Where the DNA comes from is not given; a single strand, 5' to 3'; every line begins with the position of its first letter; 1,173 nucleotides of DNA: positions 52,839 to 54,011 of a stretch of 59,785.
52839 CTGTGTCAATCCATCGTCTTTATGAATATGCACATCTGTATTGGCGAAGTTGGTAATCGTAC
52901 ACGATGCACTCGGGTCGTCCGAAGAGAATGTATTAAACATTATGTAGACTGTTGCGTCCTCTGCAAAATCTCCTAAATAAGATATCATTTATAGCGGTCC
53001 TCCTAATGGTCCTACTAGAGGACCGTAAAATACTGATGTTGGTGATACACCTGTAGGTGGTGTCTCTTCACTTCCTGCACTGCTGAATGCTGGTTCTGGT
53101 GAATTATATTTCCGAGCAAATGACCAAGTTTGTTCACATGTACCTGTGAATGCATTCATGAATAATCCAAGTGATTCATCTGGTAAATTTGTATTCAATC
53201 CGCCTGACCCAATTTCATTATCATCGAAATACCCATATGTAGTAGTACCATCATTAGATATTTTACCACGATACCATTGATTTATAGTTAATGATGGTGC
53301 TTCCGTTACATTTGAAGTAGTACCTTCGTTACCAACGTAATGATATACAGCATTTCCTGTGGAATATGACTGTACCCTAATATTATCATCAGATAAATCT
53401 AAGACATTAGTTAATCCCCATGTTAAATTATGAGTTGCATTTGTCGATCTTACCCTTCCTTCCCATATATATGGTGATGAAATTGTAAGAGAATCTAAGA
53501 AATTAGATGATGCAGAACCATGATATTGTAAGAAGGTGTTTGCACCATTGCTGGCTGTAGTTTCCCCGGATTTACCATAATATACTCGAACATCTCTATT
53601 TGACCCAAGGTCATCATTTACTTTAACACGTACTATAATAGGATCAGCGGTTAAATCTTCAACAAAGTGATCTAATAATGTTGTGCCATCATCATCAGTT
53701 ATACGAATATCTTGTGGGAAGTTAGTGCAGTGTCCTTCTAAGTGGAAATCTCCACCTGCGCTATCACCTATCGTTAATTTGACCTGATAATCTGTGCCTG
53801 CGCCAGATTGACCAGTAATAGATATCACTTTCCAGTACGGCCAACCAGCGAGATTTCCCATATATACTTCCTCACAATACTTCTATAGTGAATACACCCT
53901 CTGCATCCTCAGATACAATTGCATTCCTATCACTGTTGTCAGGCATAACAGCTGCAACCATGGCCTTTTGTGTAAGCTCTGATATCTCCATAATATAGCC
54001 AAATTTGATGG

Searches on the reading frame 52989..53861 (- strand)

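Call 8: search_protein_families(library=pfam, proteins=[window:52989-53861:-], max_evalue=0.01)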
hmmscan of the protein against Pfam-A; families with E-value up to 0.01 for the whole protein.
window:52989-53861:- (290 aa): 1 family
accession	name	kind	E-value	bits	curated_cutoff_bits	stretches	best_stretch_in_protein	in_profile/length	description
PF10102.14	DUF2341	-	3.4e-09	37.5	23.4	1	50-119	3-74/84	Domain of unknown function (DUF2341)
